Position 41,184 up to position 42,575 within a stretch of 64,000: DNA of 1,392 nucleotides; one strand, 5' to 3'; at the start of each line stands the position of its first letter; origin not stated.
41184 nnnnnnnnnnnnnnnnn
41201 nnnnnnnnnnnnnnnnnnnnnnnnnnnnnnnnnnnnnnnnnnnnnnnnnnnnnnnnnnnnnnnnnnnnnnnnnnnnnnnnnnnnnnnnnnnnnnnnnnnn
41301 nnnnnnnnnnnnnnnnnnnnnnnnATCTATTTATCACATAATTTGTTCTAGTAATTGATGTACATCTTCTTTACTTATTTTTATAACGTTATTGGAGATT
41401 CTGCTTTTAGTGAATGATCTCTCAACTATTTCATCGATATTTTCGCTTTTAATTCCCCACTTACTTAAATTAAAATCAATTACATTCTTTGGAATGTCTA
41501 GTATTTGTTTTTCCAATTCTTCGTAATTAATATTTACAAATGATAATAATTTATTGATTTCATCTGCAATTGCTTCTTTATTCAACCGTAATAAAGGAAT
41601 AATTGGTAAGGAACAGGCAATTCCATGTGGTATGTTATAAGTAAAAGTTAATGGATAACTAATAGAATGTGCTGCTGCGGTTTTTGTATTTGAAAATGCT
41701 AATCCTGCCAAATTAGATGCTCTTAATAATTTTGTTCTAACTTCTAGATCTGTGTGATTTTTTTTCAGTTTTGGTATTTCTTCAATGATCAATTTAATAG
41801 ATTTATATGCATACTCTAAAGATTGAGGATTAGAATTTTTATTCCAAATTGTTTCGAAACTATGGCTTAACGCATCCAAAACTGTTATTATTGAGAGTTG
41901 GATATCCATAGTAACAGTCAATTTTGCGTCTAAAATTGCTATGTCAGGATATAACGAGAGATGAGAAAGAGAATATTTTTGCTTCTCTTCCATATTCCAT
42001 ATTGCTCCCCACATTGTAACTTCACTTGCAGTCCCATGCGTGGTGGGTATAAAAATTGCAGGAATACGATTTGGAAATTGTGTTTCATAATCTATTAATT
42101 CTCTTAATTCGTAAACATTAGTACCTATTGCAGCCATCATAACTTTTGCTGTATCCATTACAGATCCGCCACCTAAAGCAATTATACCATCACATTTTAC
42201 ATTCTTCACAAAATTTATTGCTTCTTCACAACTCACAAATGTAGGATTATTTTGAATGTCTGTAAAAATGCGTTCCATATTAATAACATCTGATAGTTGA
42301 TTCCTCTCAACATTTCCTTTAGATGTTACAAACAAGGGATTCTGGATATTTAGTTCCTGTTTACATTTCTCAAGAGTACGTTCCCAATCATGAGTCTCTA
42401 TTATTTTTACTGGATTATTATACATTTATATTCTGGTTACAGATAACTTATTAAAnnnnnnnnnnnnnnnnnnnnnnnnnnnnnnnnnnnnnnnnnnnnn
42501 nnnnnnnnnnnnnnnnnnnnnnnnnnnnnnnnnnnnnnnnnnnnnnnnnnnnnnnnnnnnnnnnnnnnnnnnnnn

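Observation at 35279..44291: Compact teichoic-acid-like / phospho-alcohol surface-polymer locus headed by an MsbA-type exporter in a diderm genome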

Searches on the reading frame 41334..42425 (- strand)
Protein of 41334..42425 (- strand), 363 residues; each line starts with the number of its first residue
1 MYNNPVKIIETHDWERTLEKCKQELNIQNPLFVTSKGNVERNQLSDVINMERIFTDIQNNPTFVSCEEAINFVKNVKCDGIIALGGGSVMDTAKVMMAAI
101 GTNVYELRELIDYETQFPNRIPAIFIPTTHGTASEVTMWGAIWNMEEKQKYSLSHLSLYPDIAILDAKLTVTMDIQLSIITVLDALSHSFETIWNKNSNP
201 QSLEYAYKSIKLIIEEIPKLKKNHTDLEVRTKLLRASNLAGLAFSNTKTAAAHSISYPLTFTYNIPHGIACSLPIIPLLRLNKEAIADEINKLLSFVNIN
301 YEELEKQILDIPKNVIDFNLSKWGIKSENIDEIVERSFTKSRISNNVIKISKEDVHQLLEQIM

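Call 3: search_protein_families(library=pfam, proteins=[window:41334-42425:-], max_evalue=0.01)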
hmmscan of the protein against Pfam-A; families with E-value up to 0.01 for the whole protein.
window:41334-42425:- (363 aa): 3 families
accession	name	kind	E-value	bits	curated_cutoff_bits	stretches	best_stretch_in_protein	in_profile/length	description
PF25137.1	ADH_Fe_C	-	1.1e-33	117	27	1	179-362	2-193/194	Fe-containing alcohol dehydrogenase family, C-terminal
PF00465.25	Fe-ADH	-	2.3e-33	115.6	31.3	1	14-166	10-167/168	Iron-containing alcohol dehydrogenase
PF13685.12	Fe-ADH_2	-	0.00055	20.4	28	1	48-98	47-95/149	Iron-containing alcohol dehydrogenase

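Call 4: search_protein_families(library=ncbifam, proteins=[window:41334-42425:-], max_evalue=0.01)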
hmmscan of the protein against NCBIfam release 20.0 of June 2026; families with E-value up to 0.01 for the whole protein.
window:41334-42425:- (363 aa): 17 families
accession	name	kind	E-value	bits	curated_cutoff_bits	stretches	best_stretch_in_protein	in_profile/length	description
TIGR03405.1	Phn_Fe-ADH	equivalog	2.1e-72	243.9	423.7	1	18-345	14-351/355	iron-containing alcohol dehydrogenase PsrA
NF041833.1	Fe_ADH_ErcA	equivalog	5e-52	177.3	550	1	23-362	26-381/382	alcohol dehydrogenase-like regulatory protein ErcA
NF058672.1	4HyButDHCUPNE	equivalog_domain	7.2e-46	157.1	500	1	17-363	19-378/378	4-hydroxybutyrate dehydrogenase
NF010378.0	PRK13805.1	equivalog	2.7e-45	154.6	951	1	50-311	514-782/872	bifunctional acetaldehyde-CoA/alcohol dehydrogenase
TIGR02638.1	lactal_redase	equivalog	4.1e-44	150.9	523.15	1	27-358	29-378/379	lactaldehyde reductase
NF053866.1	CholDhdGbsBBac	equivalog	3.4e-43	147.7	550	1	5-307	15-326/392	choline dehydrogenase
NF007911.0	PRK10624.1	equivalog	4.6e-42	144.3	537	1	52-363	62-382/382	lactaldehyde reductase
NF011998.0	PRK15454.1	equivalog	2e-37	128.9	556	1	61-283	90-311/395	ethanolamine utilization ethanol dehydrogenase EutG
NF050025.1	SulfAcetaldRedSarD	equivalog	3.8e-36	124.8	700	1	53-361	63-383/385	sulfoacetaldehyde reductase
NF007363.0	PRK09860.1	equivalog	3.2e-31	108.8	581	1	50-285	61-295/383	L-threonine dehydrogenase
TIGR04266.1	NDMA_methanol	equivalog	2.1e-18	66.4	625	1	53-280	70-301/420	NDMA-dependent methanol dehydrogenase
NF011717.0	PRK15138.1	equivalog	6.1e-15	55.2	645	1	53-296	61-307/387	alcohol dehydrogenase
NF041822.1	daptide_DH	equivalog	3.5e-12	45.9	300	1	78-192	55-174/363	daptide-type RiPP biosynthesis dehydogenase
NF006941.0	PRK09423.1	subfamily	1.3e-10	40.7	336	2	49-104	56-111/367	glycerol dehydrogenase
NF047954.1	PrpdilGlycDhGldA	equivalog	0.00028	20.2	700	0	69-198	76-185/365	bifunctional L-1,2-propanediol dehydrogenase/glycerol dehydrogenase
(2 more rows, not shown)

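Call 31: search_solved_structures(query=window:41334-42425:-, max_evalue=1e-10)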
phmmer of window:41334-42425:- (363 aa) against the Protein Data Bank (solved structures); distinct sequences matched with E-value up to 1e-10: 40.
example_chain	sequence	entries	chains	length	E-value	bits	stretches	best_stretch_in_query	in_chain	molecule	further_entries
6jko_A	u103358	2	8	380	3e-37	131.6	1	29-334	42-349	Methanol dehydrogenase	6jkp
1vhd_A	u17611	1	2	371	9e-35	123.4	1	50-301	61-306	alcohol dehydrogenase, iron-containing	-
1o2d_A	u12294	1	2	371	9.3e-35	123.4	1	50-301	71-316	Alcohol dehydrogenase, iron-containing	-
8zrl_A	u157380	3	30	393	1.1e-34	123.1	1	52-361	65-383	NAD-dependent methanol dehydrogenase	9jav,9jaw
8zwd_B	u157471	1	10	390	1.1e-32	116.6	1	52-286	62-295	NAD(P)-dependent methanol dehydrogenase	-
9jx4_A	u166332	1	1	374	1.1e-31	113.2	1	51-299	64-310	Aldehyde-alcohol dehydrogenase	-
3zdr_A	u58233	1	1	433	1.4e-31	113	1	48-302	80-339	ALCOHOL DEHYDROGENASE DOMAIN OF THE BIFUNCTIONAL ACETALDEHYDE DEHYDROGENASE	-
9ldl_C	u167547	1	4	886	7e-30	107.4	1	2-284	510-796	Aldehyde dehydrogenase family protein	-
13he_A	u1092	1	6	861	7.4e-29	104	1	42-285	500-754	Aldehyde-alcohol dehydrogenase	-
8uhw_A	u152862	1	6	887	8e-29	103.9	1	42-285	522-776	Aldehyde-alcohol dehydrogenase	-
3owo_A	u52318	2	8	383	2.8e-28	102.1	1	42-335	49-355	Alcohol dehydrogenase 2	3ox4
5yvm_A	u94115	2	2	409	9.8e-28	100.3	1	30-360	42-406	alcohol dehydrogenase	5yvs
6scg_A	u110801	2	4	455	2.4e-27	99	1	52-283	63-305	Aldehyde-alcohol dehydrogenase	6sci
3bfj_A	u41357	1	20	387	2.8e-27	98.8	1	52-289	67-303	1,3-propanediol oxidoreductase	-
5yvr_A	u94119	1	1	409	3.6e-27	98.5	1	30-360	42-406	alcohol dehydrogenase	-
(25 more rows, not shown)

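Call 34: find_homologous_proteins(query=window:41334-42425:-, max_evalue=1e-30)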
Query window:41334-42425:- (363 aa): 2990 proteins with E <= 1e-30 among 5948 candidates; the best 120 are listed.
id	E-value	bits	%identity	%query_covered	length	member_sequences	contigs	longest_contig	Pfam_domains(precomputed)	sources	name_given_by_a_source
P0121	4.4e-208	708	88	100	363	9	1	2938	PF25137.1,PF00465.26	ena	-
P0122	1.5e-194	664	81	100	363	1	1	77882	PF25137.1,PF00465.26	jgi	jgi:alcohol dehydrogenase class IV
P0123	5.4e-193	659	81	100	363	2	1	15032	PF25137.1,PF00465.26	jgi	-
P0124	3.7e-191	652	80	100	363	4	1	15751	PF25137.1,PF00465.26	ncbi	ncbi:phosphonoacetaldehyde reductase [Candidatus Neomarinimicrobiota bacterium]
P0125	5.6e-189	645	79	100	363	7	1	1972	PF25137.1,PF00465.26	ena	-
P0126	5.6e-186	635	77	100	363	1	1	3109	PF25137.1,PF00465.26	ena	-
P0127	4.6e-179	613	72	100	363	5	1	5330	PF25137.1,PF00465.26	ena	-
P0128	1.8e-152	525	63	100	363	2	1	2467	PF13685.13,PF25137.1,PF00465.26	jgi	-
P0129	5.7e-151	520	62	100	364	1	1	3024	PF25137.1,PF00465.26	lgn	-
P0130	1.6e-147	509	62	100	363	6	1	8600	PF25137.1,PF00465.26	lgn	-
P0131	2.1e-145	502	60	100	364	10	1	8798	PF25137.1,PF00465.26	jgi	-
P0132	2.9e-145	502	61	100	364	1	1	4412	PF13685.13,PF25137.1,PF00465.26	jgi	-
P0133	5.5e-145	501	62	100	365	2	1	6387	PF25137.1,PF00465.26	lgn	-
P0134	1.1e-144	500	61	100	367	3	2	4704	PF25137.1,PF00465.26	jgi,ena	-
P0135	1.5e-144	499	61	100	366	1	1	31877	PF13685.13,PF25137.1,PF00465.26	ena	-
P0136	1.8e-144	499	61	100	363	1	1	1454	PF25137.1,PF00465.26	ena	-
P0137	1.8e-143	496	61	100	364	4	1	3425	PF25137.1,PF00465.26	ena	-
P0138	2.6e-143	495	61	100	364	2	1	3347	PF25137.1,PF00465.26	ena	-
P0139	3.4e-143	495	60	100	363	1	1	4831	PF13685.13,PF25137.1,PF00465.26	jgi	jgi:phosphonate metabolism-associated iron-containing alcohol dehydrogenase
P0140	9.5e-143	493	61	100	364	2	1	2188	PF25137.1,PF00465.26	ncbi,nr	ncbi:MAG: phosphonoacetaldehyde reductase [Candidatus Marinimicrobia bacterium]|nr:phosphonoacetalde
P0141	1.7e-142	492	60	100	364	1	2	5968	PF25137.1,PF00465.26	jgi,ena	-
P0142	3.1e-142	492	59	100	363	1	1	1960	PF25137.1,PF00465.26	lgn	-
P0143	3.5e-142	491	59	100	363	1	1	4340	PF13685.13,PF25137.1,PF00465.26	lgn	-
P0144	8.8e-142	490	60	100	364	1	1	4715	PF25137.1,PF00465.26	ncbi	-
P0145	1.1e-141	490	60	100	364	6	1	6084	PF25137.1,PF00465.26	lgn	-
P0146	1.6e-141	489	61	95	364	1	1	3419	PF25137.1,PF00465.26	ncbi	ncbi:MAG: phosphonoacetaldehyde reductase [Candidatus Neomarinimicrobiota bacterium]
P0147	2.0e-141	489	60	100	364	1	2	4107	PF25137.1,PF00465.26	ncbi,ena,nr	ncbi:MAG: phosphonoacetaldehyde reductase [Candidatus Marinimicrobia bacterium]|nr:phosphonoacetalde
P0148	2.4e-141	489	59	100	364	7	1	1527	PF13685.13,PF25137.1,PF00465.26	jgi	-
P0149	3.3e-141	488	60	100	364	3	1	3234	PF13685.13,PF25137.1,PF00465.26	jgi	jgi:alcohol dehydrogenase class IV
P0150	4.6e-141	488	60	100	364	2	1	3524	PF13685.13,PF25137.1,PF00465.26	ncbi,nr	ncbi:phosphonoacetaldehyde reductase [bacterium]|nr:phosphonoacetaldehyde reductase [bacterium]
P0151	5.8e-141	487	60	100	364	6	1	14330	PF25137.1,PF00465.26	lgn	-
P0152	8.0e-141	487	60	100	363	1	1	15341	PF25137.1,PF00465.26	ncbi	-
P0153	1.1e-140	487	59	100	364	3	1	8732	PF25137.1,PF00465.26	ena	-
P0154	1.6e-140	486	58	100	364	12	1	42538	PF25137.1,PF00465.26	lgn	-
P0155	2.0e-140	486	59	100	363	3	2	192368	PF25137.1,PF00465.26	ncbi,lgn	-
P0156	2.6e-140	485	59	100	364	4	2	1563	PF25137.1,PF00465.26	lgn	-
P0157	3.2e-140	485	60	100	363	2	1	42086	PF25137.1,PF00465.26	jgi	-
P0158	4.7e-140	484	59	100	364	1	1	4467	PF25137.1,PF00465.26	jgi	jgi:alcohol dehydrogenase class IV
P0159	1.3e-139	483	59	100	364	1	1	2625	PF25137.1,PF00465.26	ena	-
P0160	1.6e-139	483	59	95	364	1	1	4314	PF25137.1,PF00465.26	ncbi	-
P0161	4.6e-139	481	59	100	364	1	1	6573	PF25137.1,PF00465.26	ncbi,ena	-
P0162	5.1e-139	481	58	100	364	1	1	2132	PF25137.1,PF00465.26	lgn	-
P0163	6.0e-139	481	58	100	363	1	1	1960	PF25137.1,PF00465.26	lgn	-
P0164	7.7e-139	480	58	100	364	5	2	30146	PF25137.1,PF00465.26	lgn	-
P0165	7.7e-139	480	58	100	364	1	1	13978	PF25137.1,PF00465.26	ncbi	-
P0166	8.0e-139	480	59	100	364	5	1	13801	PF13685.13,PF25137.1,PF00465.26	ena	-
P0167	8.5e-139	480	58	100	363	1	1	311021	PF25137.1,PF00465.26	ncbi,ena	-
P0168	1.0e-138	480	58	100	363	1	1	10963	PF25137.1,PF00465.26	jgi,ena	-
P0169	2.1e-138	479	58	100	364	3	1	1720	PF25137.1,PF00465.26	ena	-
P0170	4.7e-138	478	59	100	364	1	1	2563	PF25137.1,PF00465.26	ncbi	-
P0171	4.9e-138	478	58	100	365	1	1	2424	PF25137.1,PF00465.26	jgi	-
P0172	2.8e-137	475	58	100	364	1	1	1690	PF25137.1,PF00465.26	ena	-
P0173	3.5e-137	475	58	100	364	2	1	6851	PF25137.1,PF00465.26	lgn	-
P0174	3.6e-137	475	58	100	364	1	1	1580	PF25137.1,PF00465.26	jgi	-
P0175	9.9e-137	474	57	100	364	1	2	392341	PF25137.1,PF00465.26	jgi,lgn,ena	-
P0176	1.2e-136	473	56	100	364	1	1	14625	PF13685.13,PF25137.1,PF00465.26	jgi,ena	-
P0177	1.6e-136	473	58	100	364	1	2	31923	PF25137.1,PF00465.26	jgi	-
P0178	6.4e-136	471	56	100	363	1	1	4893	PF13685.13,PF25137.1,PF00465.26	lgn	-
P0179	1.8e-135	469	55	100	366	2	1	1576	PF25137.1,PF00465.26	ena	-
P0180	5.3e-135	468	60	99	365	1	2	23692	PF25137.1,PF00465.26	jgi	-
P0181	7.0e-135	467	57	100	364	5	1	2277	PF25137.1,PF00465.26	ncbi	-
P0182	1.6e-134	466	57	100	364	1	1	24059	PF25137.1,PF00465.26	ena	-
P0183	1.3e-132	460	56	100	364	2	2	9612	PF25137.1,PF00465.26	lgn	-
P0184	3.3e-132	459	56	100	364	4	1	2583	PF25137.1,PF00465.26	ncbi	-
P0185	1.5e-130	453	54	100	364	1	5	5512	PF25137.1,PF00465.26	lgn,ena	-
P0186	1.3e-128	447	55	100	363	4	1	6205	PF25137.1,PF00465.26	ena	-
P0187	1.2e-127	444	54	100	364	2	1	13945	PF25137.1,PF00465.26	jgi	-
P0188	1.3e-127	444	54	100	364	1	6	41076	PF13685.13,PF25137.1,PF00465.26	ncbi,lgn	-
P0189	1.6e-127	443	53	100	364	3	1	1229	PF25137.1,PF00465.26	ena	-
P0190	5.8e-127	441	54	99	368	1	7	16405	PF25137.1,PF00465.26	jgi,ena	-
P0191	1.6e-125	437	52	100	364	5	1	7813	PF25137.1,PF00465.26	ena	-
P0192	3.8e-125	435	52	99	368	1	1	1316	PF25137.1,PF00465.26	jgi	-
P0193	4.6e-125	435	52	100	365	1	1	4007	PF25137.1,PF00465.26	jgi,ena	-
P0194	8.2e-125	434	51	99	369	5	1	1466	PF25137.1,PF00465.26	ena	-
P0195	1.3e-124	434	52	99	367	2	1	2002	PF25137.1,PF00465.26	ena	-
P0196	1.6e-124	433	52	100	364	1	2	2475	PF25137.1,PF00465.26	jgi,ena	-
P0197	2.1e-124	433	53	100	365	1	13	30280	PF13685.13,PF25137.1,PF00465.26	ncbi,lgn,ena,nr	ncbi:MAG: phosphonoacetaldehyde reductase [Candidatus Marinimicrobia bacterium]|nr:phosphonoacetalde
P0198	2.7e-124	433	52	100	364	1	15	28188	PF25137.1,PF00465.26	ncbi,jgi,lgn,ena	-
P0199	4.3e-124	432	54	100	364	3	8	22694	PF25137.1,PF00465.26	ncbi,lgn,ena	-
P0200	6.7e-124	431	54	100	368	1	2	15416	PF25137.1,PF00465.26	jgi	jgi:alcohol dehydrogenase class IV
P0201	6.7e-124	431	54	96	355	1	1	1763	PF25137.1,PF00465.26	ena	-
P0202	2.6e-123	429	54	100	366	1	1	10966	PF13685.13,PF25137.1,PF00465.26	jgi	jgi:phosphonate metabolism-associated iron-containing alcohol dehydrogenase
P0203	3.8e-123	429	53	100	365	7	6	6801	PF25137.1,PF00465.26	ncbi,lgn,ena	-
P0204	5.5e-123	428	55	100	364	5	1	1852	PF13685.13,PF25137.1,PF00465.26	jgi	jgi:alcohol dehydrogenase class IV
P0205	6.3e-123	428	52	100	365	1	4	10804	PF13685.13,PF25137.1,PF00465.26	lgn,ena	-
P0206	6.4e-123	428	52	100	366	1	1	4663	PF25137.1,PF00465.26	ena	-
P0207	7.5e-123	428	52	100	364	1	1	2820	PF25137.1,PF00465.26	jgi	-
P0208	8.3e-123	428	52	100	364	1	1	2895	PF25137.1,PF00465.26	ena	-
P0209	8.7e-123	428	52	100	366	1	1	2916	PF25137.1,PF00465.26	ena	-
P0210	1.4e-122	427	53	100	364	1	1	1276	PF25137.1,PF00465.26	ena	-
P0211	3.2e-122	426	54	99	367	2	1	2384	PF25137.1,PF00465.26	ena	-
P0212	5.2e-122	425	56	99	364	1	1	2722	PF25137.1,PF00465.26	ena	-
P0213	5.3e-122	425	52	100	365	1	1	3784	PF25137.1,PF00465.26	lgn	-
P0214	5.4e-122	425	52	100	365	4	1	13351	PF13685.13,PF25137.1,PF00465.26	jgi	-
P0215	7.9e-122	425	50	100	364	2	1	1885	PF25137.1,PF00465.26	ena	-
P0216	9.8e-122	424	55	100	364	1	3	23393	PF25137.1,PF00465.26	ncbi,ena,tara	tara:strand:+ start:7782 stop:8876 length:1095 start_codon:yes stop_codon:yes gene_type:complete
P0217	1.0e-121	424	51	100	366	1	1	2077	PF25137.1,PF00465.26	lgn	-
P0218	1.9e-121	423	54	99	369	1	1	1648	PF25137.1,PF00465.26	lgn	-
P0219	2.6e-121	423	52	100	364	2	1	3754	PF25137.1,PF00465.26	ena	-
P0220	3.1e-121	423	52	100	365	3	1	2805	PF25137.1,PF00465.26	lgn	-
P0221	4.1e-121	422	52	99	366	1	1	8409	PF25137.1,PF00465.26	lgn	-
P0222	4.4e-121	422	53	100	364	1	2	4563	PF13685.13,PF25137.1,PF00465.26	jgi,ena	-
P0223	4.5e-121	422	52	100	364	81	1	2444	PF25137.1,PF00465.26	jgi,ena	-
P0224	5.9e-121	422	52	100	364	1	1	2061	PF25137.1,PF00465.26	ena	-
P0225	6.2e-121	422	52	99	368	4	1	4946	PF25137.1,PF00465.26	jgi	-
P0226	6.5e-121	422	52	100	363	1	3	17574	PF25137.1,PF00465.26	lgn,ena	-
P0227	8.2e-121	421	52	99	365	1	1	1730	PF25137.1,PF00465.26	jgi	jgi:phosphonate metabolism-associated iron-containing alcohol dehydrogenase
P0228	8.8e-121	421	53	100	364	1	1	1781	PF13685.13,PF25137.1,PF00465.26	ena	-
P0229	9.2e-121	421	52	100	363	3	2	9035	PF25137.1,PF00465.26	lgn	-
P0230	1.2e-120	421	52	100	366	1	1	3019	PF25137.1,PF00465.26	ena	-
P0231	1.2e-120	421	53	99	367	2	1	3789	PF25137.1,PF00465.26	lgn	-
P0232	1.4e-120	420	52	99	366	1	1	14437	PF25137.1,PF00465.26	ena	-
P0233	1.5e-120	420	52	100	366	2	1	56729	PF25137.1,PF00465.26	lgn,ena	-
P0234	2.2e-120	420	51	100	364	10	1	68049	PF25137.1,PF00465.26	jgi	-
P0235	2.7e-120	419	50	100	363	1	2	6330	PF25137.1,PF00465.26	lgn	-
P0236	2.8e-120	419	51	99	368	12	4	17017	PF13685.13,PF25137.1,PF00465.26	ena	-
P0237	2.9e-120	419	52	100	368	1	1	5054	PF25137.1,PF00465.26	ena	-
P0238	3.0e-120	419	51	100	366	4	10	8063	PF25137.1,PF00465.26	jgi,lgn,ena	-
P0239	3.9e-120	419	50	99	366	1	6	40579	PF25137.1,PF00465.26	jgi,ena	-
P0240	5.5e-120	418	52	100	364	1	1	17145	PF25137.1,PF00465.26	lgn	-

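Call 68: list_cluster_members(proteins=[P0001, window:41334-42425:-, window:38948-39949:+])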
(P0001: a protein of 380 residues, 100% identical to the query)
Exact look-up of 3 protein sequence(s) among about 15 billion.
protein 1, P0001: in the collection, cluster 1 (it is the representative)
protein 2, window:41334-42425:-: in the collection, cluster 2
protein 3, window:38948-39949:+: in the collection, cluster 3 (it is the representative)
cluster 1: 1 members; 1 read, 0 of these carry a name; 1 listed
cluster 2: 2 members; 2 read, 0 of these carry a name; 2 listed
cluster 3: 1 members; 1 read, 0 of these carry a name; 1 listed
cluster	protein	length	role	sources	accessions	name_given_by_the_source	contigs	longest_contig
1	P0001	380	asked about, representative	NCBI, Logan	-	-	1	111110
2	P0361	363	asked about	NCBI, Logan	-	-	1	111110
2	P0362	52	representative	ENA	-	-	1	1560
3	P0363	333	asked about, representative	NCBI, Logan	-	-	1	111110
